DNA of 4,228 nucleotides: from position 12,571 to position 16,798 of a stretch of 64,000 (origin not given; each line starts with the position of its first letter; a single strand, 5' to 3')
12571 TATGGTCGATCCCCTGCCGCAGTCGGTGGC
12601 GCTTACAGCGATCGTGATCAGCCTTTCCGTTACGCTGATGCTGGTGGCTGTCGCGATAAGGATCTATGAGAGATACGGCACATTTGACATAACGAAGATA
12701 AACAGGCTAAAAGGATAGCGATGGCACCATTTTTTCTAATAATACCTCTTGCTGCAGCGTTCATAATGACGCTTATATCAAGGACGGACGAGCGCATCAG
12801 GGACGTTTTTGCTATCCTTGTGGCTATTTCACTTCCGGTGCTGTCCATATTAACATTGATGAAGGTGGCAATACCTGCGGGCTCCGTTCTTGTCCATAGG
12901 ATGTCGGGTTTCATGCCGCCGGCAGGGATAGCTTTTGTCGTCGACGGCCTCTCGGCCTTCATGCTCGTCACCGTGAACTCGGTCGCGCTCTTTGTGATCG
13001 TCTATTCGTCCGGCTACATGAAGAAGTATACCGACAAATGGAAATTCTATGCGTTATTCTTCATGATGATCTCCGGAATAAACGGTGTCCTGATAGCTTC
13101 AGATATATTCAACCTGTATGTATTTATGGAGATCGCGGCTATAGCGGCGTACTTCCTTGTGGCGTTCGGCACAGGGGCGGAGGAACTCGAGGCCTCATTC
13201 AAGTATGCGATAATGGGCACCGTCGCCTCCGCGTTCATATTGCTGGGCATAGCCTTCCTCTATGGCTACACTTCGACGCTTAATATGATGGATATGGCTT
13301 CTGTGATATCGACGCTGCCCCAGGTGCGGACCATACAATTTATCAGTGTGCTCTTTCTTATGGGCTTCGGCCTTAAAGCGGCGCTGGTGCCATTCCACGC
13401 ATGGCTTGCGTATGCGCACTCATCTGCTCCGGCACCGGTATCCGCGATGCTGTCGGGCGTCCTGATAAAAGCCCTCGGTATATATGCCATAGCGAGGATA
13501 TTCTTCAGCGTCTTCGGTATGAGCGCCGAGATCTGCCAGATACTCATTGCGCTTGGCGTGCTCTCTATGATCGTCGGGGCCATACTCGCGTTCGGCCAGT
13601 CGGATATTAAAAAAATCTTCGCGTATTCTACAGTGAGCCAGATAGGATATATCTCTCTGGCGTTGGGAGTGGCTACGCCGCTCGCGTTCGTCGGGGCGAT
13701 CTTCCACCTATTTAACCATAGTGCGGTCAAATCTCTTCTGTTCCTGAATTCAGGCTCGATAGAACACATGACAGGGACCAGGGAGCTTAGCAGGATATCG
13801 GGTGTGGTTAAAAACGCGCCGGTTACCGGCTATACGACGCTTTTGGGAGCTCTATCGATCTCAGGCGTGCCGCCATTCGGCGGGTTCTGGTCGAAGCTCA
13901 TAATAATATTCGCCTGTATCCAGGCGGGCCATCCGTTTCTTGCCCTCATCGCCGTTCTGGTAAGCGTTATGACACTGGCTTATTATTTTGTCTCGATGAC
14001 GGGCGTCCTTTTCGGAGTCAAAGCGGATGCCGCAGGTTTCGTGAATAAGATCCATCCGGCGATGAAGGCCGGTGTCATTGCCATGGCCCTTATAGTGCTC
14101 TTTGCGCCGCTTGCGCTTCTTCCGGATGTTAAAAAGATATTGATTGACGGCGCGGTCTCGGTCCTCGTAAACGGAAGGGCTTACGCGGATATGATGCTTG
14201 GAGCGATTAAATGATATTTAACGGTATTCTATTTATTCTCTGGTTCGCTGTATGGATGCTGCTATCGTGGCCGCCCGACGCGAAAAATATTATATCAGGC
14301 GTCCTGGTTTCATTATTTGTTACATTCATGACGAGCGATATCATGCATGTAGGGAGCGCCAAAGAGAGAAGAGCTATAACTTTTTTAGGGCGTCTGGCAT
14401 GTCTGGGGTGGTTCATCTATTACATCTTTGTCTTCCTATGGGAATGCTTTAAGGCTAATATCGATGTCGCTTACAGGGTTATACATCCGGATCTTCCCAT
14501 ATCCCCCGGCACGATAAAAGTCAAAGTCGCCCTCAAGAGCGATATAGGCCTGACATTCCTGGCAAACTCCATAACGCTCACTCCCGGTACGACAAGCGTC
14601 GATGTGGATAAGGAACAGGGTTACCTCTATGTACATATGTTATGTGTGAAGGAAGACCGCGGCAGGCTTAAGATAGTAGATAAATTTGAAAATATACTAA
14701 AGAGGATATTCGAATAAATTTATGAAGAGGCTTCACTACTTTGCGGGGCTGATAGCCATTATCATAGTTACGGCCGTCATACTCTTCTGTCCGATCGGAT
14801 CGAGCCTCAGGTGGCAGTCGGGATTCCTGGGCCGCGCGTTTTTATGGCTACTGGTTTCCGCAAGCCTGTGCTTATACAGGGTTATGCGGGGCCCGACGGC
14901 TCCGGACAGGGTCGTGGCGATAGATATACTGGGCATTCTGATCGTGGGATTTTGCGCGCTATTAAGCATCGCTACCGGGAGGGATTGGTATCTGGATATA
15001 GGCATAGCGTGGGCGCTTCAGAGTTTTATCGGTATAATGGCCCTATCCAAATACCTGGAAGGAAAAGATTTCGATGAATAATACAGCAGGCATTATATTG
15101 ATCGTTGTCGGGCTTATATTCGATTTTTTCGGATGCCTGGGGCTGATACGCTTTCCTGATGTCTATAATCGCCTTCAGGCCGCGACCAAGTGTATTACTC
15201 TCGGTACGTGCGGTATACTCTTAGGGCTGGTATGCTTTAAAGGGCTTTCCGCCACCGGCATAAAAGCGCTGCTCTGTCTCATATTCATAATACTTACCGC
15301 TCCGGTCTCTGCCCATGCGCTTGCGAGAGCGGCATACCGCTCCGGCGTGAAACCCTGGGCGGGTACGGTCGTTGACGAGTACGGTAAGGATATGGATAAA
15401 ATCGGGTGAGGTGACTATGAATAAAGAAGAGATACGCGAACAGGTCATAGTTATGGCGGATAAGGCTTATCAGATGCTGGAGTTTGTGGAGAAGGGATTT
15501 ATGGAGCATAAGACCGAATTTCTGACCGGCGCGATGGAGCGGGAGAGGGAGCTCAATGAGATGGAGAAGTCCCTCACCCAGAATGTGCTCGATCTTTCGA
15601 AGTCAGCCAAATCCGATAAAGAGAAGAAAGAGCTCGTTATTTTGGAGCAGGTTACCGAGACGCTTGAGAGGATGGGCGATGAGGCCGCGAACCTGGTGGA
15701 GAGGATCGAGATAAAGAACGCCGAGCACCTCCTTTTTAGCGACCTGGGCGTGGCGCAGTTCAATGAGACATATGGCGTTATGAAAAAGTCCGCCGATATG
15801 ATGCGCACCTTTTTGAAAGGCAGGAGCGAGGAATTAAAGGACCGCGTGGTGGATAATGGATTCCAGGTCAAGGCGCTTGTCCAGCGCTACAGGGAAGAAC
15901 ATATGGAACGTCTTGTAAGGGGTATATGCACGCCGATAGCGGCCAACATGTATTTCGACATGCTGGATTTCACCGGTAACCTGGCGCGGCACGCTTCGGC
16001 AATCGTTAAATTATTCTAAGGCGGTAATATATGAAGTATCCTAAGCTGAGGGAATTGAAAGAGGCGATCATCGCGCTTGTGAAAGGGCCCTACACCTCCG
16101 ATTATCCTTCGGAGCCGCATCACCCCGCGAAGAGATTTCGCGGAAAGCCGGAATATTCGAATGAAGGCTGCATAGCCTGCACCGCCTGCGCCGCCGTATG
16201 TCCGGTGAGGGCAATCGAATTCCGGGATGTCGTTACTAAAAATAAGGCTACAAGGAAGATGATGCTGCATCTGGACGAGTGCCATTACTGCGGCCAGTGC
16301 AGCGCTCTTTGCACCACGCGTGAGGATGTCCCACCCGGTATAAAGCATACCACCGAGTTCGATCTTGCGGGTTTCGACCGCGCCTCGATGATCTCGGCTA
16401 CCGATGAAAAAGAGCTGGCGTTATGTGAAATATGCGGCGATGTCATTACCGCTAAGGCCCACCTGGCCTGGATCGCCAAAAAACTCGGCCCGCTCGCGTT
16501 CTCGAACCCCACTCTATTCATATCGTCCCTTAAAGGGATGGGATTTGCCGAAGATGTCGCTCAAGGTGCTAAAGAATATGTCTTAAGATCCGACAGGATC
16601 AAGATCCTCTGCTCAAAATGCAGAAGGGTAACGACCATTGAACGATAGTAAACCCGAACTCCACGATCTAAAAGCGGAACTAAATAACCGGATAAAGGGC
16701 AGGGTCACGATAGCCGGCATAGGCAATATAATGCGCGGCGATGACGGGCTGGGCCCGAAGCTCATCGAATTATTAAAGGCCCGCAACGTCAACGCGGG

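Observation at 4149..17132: Group-4 Mbh/Mrp-type [NiFe]-hydrogenase operon fronted by a HydB/AsrA- and HydG/AsrB-like NAD(P)H/FAD/FeS module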

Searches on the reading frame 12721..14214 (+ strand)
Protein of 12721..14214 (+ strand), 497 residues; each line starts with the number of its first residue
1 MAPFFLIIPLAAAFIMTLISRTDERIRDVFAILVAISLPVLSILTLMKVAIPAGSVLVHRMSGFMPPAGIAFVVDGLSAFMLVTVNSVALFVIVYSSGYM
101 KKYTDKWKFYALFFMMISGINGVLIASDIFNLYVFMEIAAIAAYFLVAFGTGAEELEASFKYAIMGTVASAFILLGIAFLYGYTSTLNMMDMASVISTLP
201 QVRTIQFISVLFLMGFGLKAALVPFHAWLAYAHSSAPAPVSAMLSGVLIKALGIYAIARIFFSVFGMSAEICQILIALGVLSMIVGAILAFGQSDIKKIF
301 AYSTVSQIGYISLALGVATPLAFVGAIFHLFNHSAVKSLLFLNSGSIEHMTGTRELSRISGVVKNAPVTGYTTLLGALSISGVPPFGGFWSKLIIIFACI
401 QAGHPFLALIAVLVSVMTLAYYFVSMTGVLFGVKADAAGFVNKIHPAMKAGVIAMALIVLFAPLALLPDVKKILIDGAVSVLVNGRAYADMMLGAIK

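Call 4: search_protein_families(library=pfam, proteins=[window:12721-14214:+])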
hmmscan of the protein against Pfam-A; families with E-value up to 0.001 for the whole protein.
window:12721-14214:+ (497 aa): 3 families
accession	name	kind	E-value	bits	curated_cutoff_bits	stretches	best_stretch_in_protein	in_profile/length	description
PF00361.26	Proton_antipo_M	-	2.4e-66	224.4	21.5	1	126-418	1-294/294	NADH:quinone oxidoreductase/Mrp antiporter, TM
PF00662.26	Proton_antipo_N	-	3.9e-10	39.9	24.5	1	70-110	11-51/51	NADH-Ubiquinone oxidoreductase (complex I), chain 5 N-terminus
PF10125.14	NADHdeh_related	-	5.8e-06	26.3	27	1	115-230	74-186/218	NADH dehydrogenase I, subunit N related protein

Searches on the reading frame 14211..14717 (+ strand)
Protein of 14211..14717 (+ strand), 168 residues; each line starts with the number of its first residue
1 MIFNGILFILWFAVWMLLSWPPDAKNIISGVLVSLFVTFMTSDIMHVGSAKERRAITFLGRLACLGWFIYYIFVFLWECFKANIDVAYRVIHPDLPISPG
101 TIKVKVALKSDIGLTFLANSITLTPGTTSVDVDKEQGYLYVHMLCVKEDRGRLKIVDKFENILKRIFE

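Call 4: search_protein_families(library=pfam, proteins=[window:14211-14717:+])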
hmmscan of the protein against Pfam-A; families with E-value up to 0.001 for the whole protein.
window:14211-14717:+ (168 aa): 1 family
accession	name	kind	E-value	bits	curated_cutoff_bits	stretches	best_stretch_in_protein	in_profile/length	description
PF01899.21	MNHE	-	1.5e-42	145.3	27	1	9-166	2-145/145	Na+/H+ ion antiporter subunit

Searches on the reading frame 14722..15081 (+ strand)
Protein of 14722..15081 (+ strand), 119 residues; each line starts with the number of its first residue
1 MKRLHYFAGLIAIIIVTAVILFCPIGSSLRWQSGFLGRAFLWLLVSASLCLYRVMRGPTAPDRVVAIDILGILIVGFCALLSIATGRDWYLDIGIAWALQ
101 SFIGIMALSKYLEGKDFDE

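Call 4: search_protein_families(library=pfam, proteins=[window:14722-15081:+])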
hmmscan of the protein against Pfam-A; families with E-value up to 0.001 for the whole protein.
window:14722-15081:+ (119 aa): 1 family
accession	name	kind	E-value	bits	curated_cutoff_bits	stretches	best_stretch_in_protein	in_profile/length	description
PF04066.18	MrpF_PhaF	-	8.7e-18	65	23.3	1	61-113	1-53/53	Multiple resistance and pH regulation protein F (MrpF / PhaF)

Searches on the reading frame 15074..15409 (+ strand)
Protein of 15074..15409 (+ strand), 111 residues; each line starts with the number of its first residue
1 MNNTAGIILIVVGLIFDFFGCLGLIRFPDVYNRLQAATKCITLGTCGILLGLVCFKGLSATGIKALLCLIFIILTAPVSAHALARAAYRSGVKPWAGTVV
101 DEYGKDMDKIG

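Call 4: search_protein_families(library=pfam, proteins=[window:15074-15409:+])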
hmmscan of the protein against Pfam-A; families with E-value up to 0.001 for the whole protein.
window:15074-15409:+ (111 aa): 1 family
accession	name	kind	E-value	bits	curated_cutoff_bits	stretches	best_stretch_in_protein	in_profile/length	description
PF03334.19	PhaG_MnhG_YufB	-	3e-26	91.9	23.4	1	9-88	1-80/80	Na+/H+ antiporter subunit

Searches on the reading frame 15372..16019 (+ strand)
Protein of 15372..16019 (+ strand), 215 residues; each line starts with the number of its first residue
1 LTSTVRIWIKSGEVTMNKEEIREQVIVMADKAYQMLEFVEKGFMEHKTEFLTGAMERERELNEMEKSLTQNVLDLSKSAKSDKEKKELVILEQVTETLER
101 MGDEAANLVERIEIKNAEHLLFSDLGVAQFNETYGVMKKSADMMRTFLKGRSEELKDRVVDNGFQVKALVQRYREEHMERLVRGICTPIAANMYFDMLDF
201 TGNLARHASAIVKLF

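Call 4: search_protein_families(library=pfam, proteins=[window:15372-16019:+])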
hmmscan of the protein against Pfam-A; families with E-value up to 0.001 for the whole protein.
window:15372-16019:+ (215 aa): 1 family
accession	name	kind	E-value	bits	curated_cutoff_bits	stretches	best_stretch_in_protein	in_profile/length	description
PF01895.24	PhoU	-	8.9e-10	39.2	23.5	1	28-112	4-89/89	PhoU domain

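Call 5: search_protein_families(library=ncbifam, proteins=[window:15372-16019:+])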
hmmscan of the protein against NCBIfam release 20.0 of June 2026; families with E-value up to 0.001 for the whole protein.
window:15372-16019:+ (215 aa): 1 family
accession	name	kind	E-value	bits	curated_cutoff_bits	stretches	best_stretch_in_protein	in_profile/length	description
TIGR02135.1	phoU_full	equivalog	8.6e-09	35.3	130.25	1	19-206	8-191/212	phosphate signaling complex protein PhoU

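Call 45: search_protein_families(library=pfam, proteins=[window:15372-16019:+], max_evalue=0.01)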
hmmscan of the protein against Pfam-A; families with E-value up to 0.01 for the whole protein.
window:15372-16019:+ (215 aa): 2 families
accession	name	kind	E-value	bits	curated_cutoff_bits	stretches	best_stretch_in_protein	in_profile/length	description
PF01895.24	PhoU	-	8.9e-10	39.2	23.5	1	28-112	4-89/89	PhoU domain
PF08538.16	DUF1749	-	0.0011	18.6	24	1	57-179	146-261/299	Protein of unknown function (DUF1749)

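Call 65: search_solved_structures(query=window:15372-16019:+, max_evalue=0.01)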
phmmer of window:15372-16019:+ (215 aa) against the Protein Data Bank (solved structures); distinct sequences matched with E-value up to 0.01: 0.

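Call 69: search_protein_families(library=ncbifam, proteins=[window:15417-16019:+], max_evalue=0.001)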
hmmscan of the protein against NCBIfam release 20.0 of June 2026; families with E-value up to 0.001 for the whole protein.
window:15417-16019:+ (200 aa): 1 family
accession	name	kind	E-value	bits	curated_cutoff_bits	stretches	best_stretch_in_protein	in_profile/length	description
TIGR02135.1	phoU_full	equivalog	6e-09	35.8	130.25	1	4-191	8-191/212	phosphate signaling complex protein PhoU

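Call 71: find_related_loci(query=window:15417-16019:+, collection=metagenome_contigs, flank=6000)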
Query window:15417-16019:+ (200 aa) in metagenome_contigs; peptide patterns used: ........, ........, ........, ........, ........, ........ (x = any residue, [..] = any of these).
369 stretches matched a pattern; 77 encode a relative of the query (tblastn E <= 1e-3); 77 distinct loci.
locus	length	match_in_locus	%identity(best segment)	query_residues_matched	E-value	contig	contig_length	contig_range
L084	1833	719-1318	87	1-200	2e-125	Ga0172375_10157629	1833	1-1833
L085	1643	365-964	81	1-200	1e-115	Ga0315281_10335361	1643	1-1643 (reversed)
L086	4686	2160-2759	77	1-200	2e-105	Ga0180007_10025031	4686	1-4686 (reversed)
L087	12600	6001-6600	74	1-200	1e-103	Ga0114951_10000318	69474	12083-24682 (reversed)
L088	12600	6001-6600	71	1-200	7e-94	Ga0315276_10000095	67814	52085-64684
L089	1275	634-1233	68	1-200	1e-96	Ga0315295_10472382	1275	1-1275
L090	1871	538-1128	67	1-200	9e-92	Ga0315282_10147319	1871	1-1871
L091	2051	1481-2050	67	1-190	4e-89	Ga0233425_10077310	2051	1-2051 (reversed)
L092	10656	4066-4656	65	1-200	7e-86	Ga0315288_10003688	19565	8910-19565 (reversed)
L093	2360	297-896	64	1-200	2e-87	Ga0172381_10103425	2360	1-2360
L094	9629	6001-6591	65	1-200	4e-84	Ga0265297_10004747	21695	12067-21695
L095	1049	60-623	65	13-200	3e-90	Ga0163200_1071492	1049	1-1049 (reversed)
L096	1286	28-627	65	1-200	8e-89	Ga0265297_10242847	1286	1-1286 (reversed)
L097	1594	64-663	62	1-200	5e-87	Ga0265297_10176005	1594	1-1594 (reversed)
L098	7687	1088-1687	62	1-200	2e-82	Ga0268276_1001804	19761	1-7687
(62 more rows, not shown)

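Call 78: predict_structure(protein=window:15417-16019:+)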
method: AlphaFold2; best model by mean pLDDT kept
length: 200 residues; sequences in the alignment: 1
mean_pLDDT: 68.9   pTM: 0.55
mean pLDDT of the five models: 68.9, 62.7, 61.2, 57.8, 54.4
residues with pLDDT >= 90: 0; 70-90: 95; 50-70: 101; < 50: 4
segments of 3 or more residues with pLDDT < 50: 101-103
pLDDT, mean of each block of 10 residues (from residue 1): 70 71 65 60 71 74 75 71 71 61 52 65 71 73 75 75 74 65 68 68
secondary structure, 60 per line:
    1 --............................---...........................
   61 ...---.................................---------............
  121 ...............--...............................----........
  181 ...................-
elements in order: H3-30 H34-63 H67-99 H109-135 H138-168 H173-199

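Call 80: fold_search(model_id=the predicted structure, library=pdb)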
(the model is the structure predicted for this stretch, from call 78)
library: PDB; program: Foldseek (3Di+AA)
matches with E <= 10: 216; with E <= 0.001: 9
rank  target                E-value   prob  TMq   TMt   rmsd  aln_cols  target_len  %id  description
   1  1t8b_A                7.4e-06  1.00  0.82  0.79   2.7       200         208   18  Crystal structure of refolded PHOU-like protein (gi 2983430) from Aquifex aeolicus (released 2004-12-07)
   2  1t72_B                3.1e-05  1.00  0.84  0.79   2.6       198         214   18  Crystal structure of phosphate transport system protein phoU from Aquifex aeolicus (released 2004-12-07)
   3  1t72_G                3.6e-05  1.00  0.72  0.69   4.5       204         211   19  Crystal structure of phosphate transport system protein phoU from Aquifex aeolicus (released 2004-12-07)
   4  1t72_E                8.7e-05  1.00  0.83  0.78   2.6       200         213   18  Crystal structure of phosphate transport system protein phoU from Aquifex aeolicus (released 2004-12-07)
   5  1t72_A                1.0e-04  1.00  0.84  0.79   2.5       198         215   18  Crystal structure of phosphate transport system protein phoU from Aquifex aeolicus (released 2004-12-07)
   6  4q25_A                2.0e-04  1.00  0.85  0.81   2.5       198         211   14  Crystal structure of PhoU from Pseudomonas aeruginosa (released 2015-02-18)
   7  1sum                  4.7e-04  1.00  0.82  0.74   2.6       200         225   14  Crystal structure of a hypothetical protein at 2.0 A resolution (released 2004-08-24)
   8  4q25_B                5.9e-04  1.00  0.87  0.84   2.2       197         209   14  Crystal structure of PhoU from Pseudomonas aeruginosa (released 2015-02-18)
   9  2i0m                  9.9e-04  1.00  0.82  0.80   2.6       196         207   10  Crystal structure of the phosphate transport system regulatory protein PhoU from Streptococcus pneumoniae (released 2006-09-19)
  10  2olt_A                2.0e-03  1.00  0.60  0.57   5.7       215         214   12  Crystal structure of a phou-like protein (so_3770) from shewanella oneidensis mr-1 at 2.00 A resolution (released 2007-02-06)
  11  1xwm                  2.4e-03  1.00  0.66  0.63   4.5       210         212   11  The crystal structure of PhoU (phosphate uptake regulator), Structural genomics (released 2004-12-14)
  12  2iiu_B                3.0e-03  1.00  0.68  0.65   4.4       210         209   14  Crystal structure of a putative PhoU-like phosphate regulatory protein (NP_719307.1) from Shewanella oneidensis MR-1 a (released 2006-10-17)
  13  3l39                  5.1e-03  1.00  0.68  0.65   4.3       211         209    9  Crystal structure of Putative PhoU-like phosphate regulatory protein (BT4638) from BACTEROIDES THETAIOTAOMICRON VPI-5482 (released 2010-01-19)
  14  2olt_B                8.4e-03  1.00  0.68  0.65   4.4       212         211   12  Crystal structure of a phou-like protein (so_3770) from shewanella oneidensis mr-1 at 2.00 A resolution (released 2007-02-06)
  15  2iiu_A                8.4e-03  1.00  0.68  0.66   4.4       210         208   13  Crystal structure of a putative PhoU-like phosphate regulatory protein (NP_719307.1) from Shewanella oneidensis MR-1 a (released 2006-10-17)
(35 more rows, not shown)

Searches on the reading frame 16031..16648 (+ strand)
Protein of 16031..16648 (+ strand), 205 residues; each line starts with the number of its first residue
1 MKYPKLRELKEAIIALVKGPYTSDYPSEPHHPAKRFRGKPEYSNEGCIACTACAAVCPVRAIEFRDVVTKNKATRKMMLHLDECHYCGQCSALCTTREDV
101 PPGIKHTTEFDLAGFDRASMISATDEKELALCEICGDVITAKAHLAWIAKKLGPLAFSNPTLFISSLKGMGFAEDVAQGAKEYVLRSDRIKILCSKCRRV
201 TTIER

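Call 4: search_protein_families(library=pfam, proteins=[window:16031-16648:+])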
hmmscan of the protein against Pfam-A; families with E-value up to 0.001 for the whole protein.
window:16031-16648:+ (205 aa): 5 families
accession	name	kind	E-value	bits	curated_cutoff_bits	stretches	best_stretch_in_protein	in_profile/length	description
PF12838.12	Fer4_7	-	6.4e-10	39.8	27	1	47-96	2-50/52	4Fe-4S dicluster domain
PF13187.11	Fer4_9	-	2e-06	28.2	27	1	47-96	2-49/52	4Fe-4S dicluster domain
PF14697.11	Fer4_21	-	1.6e-05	25.3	35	1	44-96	5-53/59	4Fe-4S dicluster domain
PF00037.32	Fer4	-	4.2e-05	23.6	21.1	1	42-63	3-24/24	4Fe-4S binding domain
PF13237.11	Fer4_10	-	5.4e-05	23.5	25.5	1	41-94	3-52/53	4Fe-4S dicluster domain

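Call 5: search_protein_families(library=ncbifam, proteins=[window:16031-16648:+])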
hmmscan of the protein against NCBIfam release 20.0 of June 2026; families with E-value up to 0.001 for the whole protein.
window:16031-16648:+ (205 aa): 43 families (the best 25 are shown)
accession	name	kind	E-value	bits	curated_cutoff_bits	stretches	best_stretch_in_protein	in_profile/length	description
NF009053.0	PRK12387.1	subfamily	1.6e-24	86.7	204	1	17-153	10-138/180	formate hydrogenlyase complex iron-sulfur subunit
NF006076.0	PRK08222.1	equivalog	2.9e-22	79.3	270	1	18-150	11-135/181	hydrogenase 4 subunit H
TIGR01971.1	NuoI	subfamily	4.4e-17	61.8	113.05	1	15-124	8-118/121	NADH-quinone oxidoreductase, chain I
NF006221.0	PRK08348.1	subfamily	3.2e-16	59.3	124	1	8-121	6-111/136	NADH-plastoquinone oxidoreductase subunit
NF004537.0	PRK05888.1-3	equivalog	8.5e-16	58.1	163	1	15-128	33-154/204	NADH-quinone oxidoreductase subunit NuoI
NF004540.0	PRK05888.2-1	equivalog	5e-13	48.8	215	1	7-120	6-119/139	NADH-quinone oxidoreductase subunit NuoI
TIGR00403.1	ndhI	equivalog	6.9e-13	48.6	302.35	1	18-120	35-135/183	NAD(P)H-quinone oxidoreductase subunit I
NF004536.0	PRK05888.1-1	equivalog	1.2e-12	47.5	212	1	13-123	21-133/180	NADH-quinone oxidoreductase subunit NuoI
NF004538.0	PRK05888.1-4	equivalog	1.5e-10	40.9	135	1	18-120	29-133/162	NADH-quinone oxidoreductase subunit NuoI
NF040612.1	F420_dehyd_FpoI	exception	2.2e-10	40.4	180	1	6-95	3-95/135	F420H2 dehydrogenase subunit FpoI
NF004539.0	PRK05888.1-5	equivalog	2.7e-10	40.1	225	1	12-97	23-115/162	NADH-quinone oxidoreductase subunit NuoI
NF004545.0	PRK05888.3-1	equivalog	2.9e-10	40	229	1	15-113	36-132/154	NADH-quinone oxidoreductase subunit NuoI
NF004543.0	PRK05888.2-5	equivalog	1.2e-09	38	243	1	14-96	28-112/217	NADH-quinone oxidoreductase subunit NuoI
NF042909.1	FMH_DH_FwdF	exception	1.2e-09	37.7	375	1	33-96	245-308/336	tungsten-dependent formylmethanofuran dehydrogenase subunit FwdF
NF010590.0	PRK13984.1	equivalog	2.2e-09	36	946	1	14-97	19-106/611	putative oxidoreductase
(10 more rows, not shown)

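Call 64: search_solved_structures(query=window:16031-16648:+, max_evalue=0.00001)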
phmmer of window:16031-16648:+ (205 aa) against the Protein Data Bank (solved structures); distinct sequences matched with E-value up to 0.00001: 43.
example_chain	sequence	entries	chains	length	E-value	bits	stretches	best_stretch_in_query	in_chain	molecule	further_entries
7z0s_F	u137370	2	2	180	5e-14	55.9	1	18-138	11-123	Formate hydrogenlyase subunit 6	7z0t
5t5i_F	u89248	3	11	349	1.2e-11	48.2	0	40-96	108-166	Tungsten formylmethanofuran dehydrogenase subunit fwdF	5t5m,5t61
7b0n_I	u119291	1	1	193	1.3e-11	48.1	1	14-130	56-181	Subunit NUIM of protein NADH:Ubiquinone Oxidoreductase (Complex I)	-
9iho_I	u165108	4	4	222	1.6e-11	47.8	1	17-110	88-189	NUIM (TYKY) subunit of mitochondrial NADH:ubiquinone oxidoreductase (Complex I)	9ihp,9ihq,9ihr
6gcs_I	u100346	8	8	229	2e-11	47.4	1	14-130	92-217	TYKY SUBUNIT (NUIM) | Subunit NUIM of NADH:Ubiquinone Oxidoreductase (Complex I)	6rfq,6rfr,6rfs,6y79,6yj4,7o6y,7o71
9sw6_H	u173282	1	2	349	2.8e-11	47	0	40-95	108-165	Tungsten formylmethanofuran dehydrogenase, subunit F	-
6hum_I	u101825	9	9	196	1.9e-10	44.2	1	18-119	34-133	NAD(P)H-quinone oxidoreductase subunit I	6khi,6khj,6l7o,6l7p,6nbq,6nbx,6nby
7zm7_I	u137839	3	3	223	4.5e-10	43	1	15-110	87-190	Oxidoreductase-like protein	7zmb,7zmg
5lc5_I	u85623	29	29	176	7.1e-10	42.4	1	9-109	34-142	NADH dehydrogenase [ubiquinone] iron-sulfur protein 8, mitochondrial | Mitochondrial complex I, TYKY subunit | NADH:ubiquinone oxidoreductase core subunit S8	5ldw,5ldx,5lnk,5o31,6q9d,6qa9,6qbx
8b9z_I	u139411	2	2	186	7.3e-10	42.3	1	12-109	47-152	NADH dehydrogenase (ubiquinone) 23 kDa subunit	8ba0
7v2c_B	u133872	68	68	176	8e-10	42.2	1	12-109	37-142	NADH dehydrogenase [ubiquinone] iron-sulfur protein 8, mitochondrial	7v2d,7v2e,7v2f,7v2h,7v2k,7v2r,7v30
8esw_S8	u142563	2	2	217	1.1e-09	41.8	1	12-109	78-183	NADH dehydrogenase (ubiquinone) 23 kDa subunit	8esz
7qsd_I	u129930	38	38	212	1.2e-09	41.7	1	10-109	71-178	NADH dehydrogenase [ubiquinone] iron-sulfur protein 8, mitochondrial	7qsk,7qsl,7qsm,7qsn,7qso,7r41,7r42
5xtb_B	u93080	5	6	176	1.2e-09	41.7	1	12-109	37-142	NADH dehydrogenase [ubiquinone] iron-sulfur protein 8, mitochondrial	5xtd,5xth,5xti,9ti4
6zk9_9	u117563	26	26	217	1.2e-09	41.6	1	10-109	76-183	Mitochondrial complex I, TYKY subunit | Complex I-23kD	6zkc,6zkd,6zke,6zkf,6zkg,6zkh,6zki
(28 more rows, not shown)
